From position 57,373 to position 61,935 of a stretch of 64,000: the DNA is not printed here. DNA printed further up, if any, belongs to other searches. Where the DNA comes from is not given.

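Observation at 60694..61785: Isoleucyl-tRNA synthetase fused to a 364-aa RadA-like, ATPase-dead C-terminal module (HhH pair, Pro linker, HhH pair, DUF835)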

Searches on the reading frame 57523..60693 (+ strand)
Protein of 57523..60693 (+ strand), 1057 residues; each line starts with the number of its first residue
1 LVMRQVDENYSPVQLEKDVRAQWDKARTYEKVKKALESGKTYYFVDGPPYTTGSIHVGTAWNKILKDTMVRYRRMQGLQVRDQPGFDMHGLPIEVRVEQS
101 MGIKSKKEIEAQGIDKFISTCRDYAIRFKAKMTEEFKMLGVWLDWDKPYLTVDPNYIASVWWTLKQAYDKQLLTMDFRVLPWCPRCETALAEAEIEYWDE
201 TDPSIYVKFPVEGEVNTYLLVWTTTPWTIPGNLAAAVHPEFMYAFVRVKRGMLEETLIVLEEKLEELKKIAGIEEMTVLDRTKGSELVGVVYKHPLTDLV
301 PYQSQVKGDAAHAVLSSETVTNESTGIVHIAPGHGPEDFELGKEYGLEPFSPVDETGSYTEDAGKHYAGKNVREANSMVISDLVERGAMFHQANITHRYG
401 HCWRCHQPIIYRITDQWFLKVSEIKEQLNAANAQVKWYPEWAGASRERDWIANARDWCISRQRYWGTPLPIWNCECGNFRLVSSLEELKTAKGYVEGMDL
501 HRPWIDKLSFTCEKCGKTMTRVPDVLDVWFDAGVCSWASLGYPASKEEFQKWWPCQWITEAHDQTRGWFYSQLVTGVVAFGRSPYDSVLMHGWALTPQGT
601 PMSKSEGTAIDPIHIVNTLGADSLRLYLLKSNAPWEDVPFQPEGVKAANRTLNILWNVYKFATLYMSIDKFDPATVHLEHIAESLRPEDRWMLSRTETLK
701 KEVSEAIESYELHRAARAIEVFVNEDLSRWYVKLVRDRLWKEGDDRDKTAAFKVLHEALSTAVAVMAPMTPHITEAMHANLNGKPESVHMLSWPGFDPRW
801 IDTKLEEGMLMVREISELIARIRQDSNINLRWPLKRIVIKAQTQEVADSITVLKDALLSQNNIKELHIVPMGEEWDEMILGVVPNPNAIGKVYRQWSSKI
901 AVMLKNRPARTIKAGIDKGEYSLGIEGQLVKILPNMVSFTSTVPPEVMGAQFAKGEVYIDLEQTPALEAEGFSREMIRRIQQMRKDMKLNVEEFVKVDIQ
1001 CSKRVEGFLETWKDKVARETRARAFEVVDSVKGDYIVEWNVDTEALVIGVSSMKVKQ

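Call 14: find_homologous_proteins(query=window:57523-60693:+, max_evalue=1e-50)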
Query window:57523-60693:+ (1057 aa): 8000 proteins with E <= 1e-50 among 8000 candidates; the best 120 are listed.
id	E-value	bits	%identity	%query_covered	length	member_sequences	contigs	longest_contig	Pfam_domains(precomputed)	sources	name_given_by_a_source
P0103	0.0e+0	2359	94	100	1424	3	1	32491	PF09334.18,PF08264.20,PF14520.13,PF05763.19,PF00133.29,PF19302.5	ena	-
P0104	0.0e+0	2334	93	100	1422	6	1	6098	PF12826.14,PF09334.18,PF08264.20,PF14520.13,PF05763.19,PF00133.29,PF19302.5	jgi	-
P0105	0.0e+0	2070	80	100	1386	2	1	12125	PF12826.14,PF09334.18,PF08264.20,PF14520.13,PF05763.19,PF00133.29,PF19302.5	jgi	jgi:isoleucyl-tRNA synthetase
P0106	0.0e+0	2047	79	100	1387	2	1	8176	PF12826.14,PF09334.18,PF08264.20,PF14520.13,PF05763.19,PF00133.29,PF19302.5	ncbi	ncbi:MAG: isoleucine--tRNA ligase [Thermoplasmata archaeon]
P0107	0.0e+0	2046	79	100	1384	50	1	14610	PF09334.18,PF08264.20,PF14520.13,PF05763.19,PF00133.29,PF19302.5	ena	-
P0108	0.0e+0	2046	79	100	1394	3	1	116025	PF09334.18,PF08264.20,PF14520.13,PF05763.19,PF00133.29,PF19302.5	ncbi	-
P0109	0.0e+0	2045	79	100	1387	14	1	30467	PF09334.18,PF08264.20,PF14520.13,PF05763.19,PF00133.29,PF19302.5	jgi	jgi:isoleucyl-tRNA synthetase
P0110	0.0e+0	2039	79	100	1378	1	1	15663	PF09334.18,PF08264.20,PF14520.13,PF05763.19,PF00133.29,PF19302.5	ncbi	ncbi:MAG: isoleucine--tRNA ligase [Thermoplasmata archaeon]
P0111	0.0e+0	2038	79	100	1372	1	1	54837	PF12826.14,PF09334.18,PF08264.20,PF14520.13,PF05763.19,PF12836.14,PF00133.29,PF00633.30,PF19302.5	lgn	-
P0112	0.0e+0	2036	79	100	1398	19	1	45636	PF09334.18,PF08264.20,PF14520.13,PF05763.19,PF00133.29,PF19302.5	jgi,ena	-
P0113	0.0e+0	2035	79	100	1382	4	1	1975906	PF09334.18,PF08264.20,PF14520.13,PF05763.19,PF00133.29,PF19302.5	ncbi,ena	-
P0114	0.0e+0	2035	79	100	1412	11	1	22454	PF09334.18,PF08264.20,PF14520.13,PF05763.19,PF00133.29,PF19302.5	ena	-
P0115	0.0e+0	2035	79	100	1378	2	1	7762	PF09334.18,PF08264.20,PF14520.13,PF05763.19,PF00133.29,PF19302.5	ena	-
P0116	0.0e+0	2035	79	100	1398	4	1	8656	PF09334.18,PF08264.20,PF14520.13,PF05763.19,PF00133.29,PF00633.30,PF19302.5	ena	-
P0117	0.0e+0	2034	79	100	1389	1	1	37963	PF09334.18,PF08264.20,PF14520.13,PF05763.19,PF00133.29,PF19302.5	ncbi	-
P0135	0.0e+0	2001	78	100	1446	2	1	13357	PF09334.18,PF08264.20,PF14520.13,PF05763.19,PF00133.29,PF19302.5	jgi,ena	-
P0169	0.0e+0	1867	72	100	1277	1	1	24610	PF09334.18,PF08264.20,PF05763.19,PF00133.29,PF19302.5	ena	-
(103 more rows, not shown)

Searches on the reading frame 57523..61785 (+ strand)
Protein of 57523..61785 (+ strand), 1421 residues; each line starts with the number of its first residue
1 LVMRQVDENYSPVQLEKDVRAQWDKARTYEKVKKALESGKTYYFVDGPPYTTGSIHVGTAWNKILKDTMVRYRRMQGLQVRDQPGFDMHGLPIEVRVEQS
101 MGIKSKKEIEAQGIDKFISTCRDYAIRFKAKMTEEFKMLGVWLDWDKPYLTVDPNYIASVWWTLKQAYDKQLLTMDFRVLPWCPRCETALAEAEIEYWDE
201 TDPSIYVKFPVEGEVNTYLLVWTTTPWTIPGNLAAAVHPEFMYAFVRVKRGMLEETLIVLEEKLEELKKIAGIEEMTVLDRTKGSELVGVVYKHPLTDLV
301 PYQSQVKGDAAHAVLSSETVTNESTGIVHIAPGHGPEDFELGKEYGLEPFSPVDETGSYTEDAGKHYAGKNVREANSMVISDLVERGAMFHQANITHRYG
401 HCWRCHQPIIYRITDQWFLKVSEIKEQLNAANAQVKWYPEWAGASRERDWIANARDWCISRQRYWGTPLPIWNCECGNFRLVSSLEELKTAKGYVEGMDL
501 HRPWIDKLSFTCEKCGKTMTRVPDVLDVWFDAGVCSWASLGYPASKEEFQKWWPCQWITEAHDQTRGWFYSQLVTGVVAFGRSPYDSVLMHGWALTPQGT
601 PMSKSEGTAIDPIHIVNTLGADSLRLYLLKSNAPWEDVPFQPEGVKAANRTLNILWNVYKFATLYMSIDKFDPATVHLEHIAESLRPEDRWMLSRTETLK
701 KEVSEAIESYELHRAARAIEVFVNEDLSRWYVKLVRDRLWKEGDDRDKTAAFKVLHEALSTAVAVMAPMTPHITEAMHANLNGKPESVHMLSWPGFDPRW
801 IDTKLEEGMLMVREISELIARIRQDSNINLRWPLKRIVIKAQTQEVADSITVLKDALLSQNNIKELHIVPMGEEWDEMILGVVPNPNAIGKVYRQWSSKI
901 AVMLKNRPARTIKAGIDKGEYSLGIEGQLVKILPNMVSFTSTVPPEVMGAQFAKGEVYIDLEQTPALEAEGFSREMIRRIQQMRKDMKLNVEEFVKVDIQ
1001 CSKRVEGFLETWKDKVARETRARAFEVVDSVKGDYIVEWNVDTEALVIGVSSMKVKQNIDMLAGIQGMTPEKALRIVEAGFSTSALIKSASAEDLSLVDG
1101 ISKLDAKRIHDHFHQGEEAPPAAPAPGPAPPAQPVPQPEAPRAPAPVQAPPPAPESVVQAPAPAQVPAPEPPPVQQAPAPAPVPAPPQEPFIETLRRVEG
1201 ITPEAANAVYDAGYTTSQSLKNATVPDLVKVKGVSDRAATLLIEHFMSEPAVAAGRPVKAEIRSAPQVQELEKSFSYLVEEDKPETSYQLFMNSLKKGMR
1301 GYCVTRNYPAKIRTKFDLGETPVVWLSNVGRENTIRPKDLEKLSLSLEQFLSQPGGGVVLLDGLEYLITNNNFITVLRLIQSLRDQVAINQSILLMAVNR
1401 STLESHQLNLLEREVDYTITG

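Call 3: search_protein_families(library=pfam, proteins=[window:57523-61785:+], max_evalue=1)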
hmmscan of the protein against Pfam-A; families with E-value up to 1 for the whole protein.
window:57523-61785:+ (1421 aa): 10 families
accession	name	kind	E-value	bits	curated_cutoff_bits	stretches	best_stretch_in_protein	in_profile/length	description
PF00133.28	tRNA-synt_1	-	1.4e-122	409.9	22.7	1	21-632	4-406/414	tRNA synthetases class I (I, L, M and V)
PF05763.18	DUF835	-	6.8e-36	123.5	33.1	1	1282-1414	3-135/136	Protein of unknown function (DUF835)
PF08264.19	Anticodon_1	-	7.3e-36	123.7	25.1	1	689-836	1-146/148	Anticodon-binding domain of tRNA ligase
PF09334.17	tRNA-synt_1g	-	4.2e-22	78.9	20.1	3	525-647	244-373/391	tRNA synthetases class I (M)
PF14520.12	HHH_5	-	2.1e-19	70.2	27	2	1060-1112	2-54/57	Helix-hairpin-helix domain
PF19302.4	DUF5915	-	3.9e-18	66.1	27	1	862-1051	9-193/195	Domain of unknown function (DUF5915)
PF00633.29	HHH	-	3.4e-06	27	24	0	1218-1235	3-20/30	Helix-hairpin-helix motif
PF12826.13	HHH_2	-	3.8e-05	24.2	27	0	1083-1115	25-57/64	Helix-hairpin-helix motif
PF12836.13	HHH_3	-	0.00098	19.6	27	0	1089-1112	10-33/65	Helix-hairpin-helix motif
PF01921.24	tRNA-synt_1f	-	0.079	12.3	27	0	589-644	270-324/360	tRNA synthetases class I (K)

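Call 4: search_protein_families(library=ncbifam, proteins=[window:57523-61785:+], max_evalue=1)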
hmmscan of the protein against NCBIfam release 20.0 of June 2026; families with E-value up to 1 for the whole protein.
window:57523-61785:+ (1421 aa): 27 families (the best 25 are shown)
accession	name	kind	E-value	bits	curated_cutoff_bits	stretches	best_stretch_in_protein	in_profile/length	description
TIGR00392.1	ileS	equivalog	2.9e-291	968.7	621.4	1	7-848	3-858/861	isoleucine--tRNA ligase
NF000258.1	MupB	exception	8.1e-182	606.6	1900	1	16-1001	9-981/1033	mupirocin-resistant isoleucine--tRNA ligase MupB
NF000257.1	MupA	exception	6.6e-177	590.2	1900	1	16-1005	9-979/1024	mupirocin-resistant isoleucine--tRNA ligase MupA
TIGR00422.1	valS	equivalog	2.5e-158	528.7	612.1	2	321-900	263-818/863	valine--tRNA ligase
NF009687.0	PRK13208.1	equivalog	7.3e-145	484.2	738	2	317-875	258-795/801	valine--tRNA ligase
NF004349.1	PRK05729.1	equivalog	1.8e-134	450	704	2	322-871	259-772/860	valine--tRNA ligase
NF040702.1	ileS_w_GNAT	exception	1.6e-127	426.7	1999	2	255-832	446-1011/1100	isoleucine--tRNA ligase, N-acetyltransferase domain-containing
NF011492.0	PRK14900.1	equivalog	3.9e-102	342.8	1783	2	324-869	277-799/1044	valine--tRNA ligase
NF008957.0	PRK12300.1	subfamily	1.9e-69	234.6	677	3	13-339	7-322/946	leucine--tRNA ligase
NF000540.1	alt_ValS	exception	2.9e-69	233.9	900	2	362-865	332-825/827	valine--tRNA ligase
TIGR00395.1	leuS_arch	equivalog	3.8e-54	184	648.5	2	365-833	394-824/938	leucine--tRNA ligase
TIGR00396.1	leuS_bact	equivalog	5.1e-45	153.9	548.4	4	12-195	3-167/843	leucine--tRNA ligase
TIGR00398.1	metG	equivalog_domain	9.8e-31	107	336.35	3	525-788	247-508/530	methionine--tRNA ligase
NF008900.0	PRK12267.1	equivalog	1.2e-26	93.4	598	2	525-790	224-485/648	methionine--tRNA ligase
NF001100.0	PRK00133.1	equivalog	9.4e-26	90.5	587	2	401-825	174-534/676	methionine--tRNA ligase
NF003301.0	PRK04301.1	equivalog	9.8e-07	28.2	259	2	1193-1246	5-58/316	DNA repair and recombination protein RadA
TIGR02236.1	recomb_radA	equivalog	2.5e-05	23.8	361.15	2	1195-1244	2-51/311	DNA repair and recombination protein RadA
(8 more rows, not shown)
